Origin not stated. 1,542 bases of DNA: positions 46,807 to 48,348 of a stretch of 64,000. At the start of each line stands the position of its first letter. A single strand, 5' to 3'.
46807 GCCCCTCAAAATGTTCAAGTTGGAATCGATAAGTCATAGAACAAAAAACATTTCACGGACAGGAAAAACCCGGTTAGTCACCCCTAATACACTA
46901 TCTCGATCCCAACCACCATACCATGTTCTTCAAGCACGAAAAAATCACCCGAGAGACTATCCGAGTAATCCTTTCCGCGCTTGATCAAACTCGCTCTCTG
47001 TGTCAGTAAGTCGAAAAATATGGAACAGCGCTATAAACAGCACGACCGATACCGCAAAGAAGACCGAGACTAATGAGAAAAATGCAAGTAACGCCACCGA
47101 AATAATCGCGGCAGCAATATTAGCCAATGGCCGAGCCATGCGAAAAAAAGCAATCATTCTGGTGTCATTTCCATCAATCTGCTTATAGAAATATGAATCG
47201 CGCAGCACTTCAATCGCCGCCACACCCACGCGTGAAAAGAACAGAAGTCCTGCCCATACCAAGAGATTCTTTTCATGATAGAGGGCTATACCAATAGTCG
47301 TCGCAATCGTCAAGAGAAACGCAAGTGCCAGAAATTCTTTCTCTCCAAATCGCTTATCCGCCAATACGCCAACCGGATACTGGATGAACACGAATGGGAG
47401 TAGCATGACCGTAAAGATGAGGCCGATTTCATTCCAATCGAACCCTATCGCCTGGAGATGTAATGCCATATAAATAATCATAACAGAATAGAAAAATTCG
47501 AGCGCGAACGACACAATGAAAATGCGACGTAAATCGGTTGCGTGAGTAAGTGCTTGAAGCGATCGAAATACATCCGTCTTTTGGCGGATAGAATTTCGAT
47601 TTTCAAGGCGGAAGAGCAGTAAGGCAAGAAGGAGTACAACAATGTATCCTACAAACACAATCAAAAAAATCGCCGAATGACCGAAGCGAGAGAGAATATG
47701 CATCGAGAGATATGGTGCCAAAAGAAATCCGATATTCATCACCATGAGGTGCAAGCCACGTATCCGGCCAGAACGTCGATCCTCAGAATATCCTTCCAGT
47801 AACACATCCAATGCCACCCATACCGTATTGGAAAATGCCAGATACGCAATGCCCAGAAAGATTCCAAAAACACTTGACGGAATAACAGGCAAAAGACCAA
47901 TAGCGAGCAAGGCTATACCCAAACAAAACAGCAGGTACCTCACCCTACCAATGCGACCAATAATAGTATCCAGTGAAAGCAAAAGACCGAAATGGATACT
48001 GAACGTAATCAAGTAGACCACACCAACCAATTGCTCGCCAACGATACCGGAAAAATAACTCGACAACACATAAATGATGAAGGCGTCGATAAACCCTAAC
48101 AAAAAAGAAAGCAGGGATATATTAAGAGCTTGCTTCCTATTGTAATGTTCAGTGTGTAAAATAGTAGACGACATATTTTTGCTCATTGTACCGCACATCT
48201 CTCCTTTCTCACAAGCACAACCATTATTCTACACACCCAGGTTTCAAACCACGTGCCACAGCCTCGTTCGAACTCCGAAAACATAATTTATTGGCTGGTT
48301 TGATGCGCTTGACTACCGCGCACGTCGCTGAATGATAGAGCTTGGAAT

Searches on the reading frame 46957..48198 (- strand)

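Call 53: search_protein_families(library=pfam, proteins=[window:46957-48198:-], max_evalue=0.01)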
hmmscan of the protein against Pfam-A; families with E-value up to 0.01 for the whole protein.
window:46957-48198:- (413 aa): 2 families
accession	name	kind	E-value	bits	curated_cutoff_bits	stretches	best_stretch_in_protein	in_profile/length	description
PF07690.21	MFS_1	-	1.9e-26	93.3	33.4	2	227-406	2-183/347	Major Facilitator Superfamily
PF12832.13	MFS_1_like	-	0.0019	17.8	25.2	1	238-392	13-173/373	MFS_1 like family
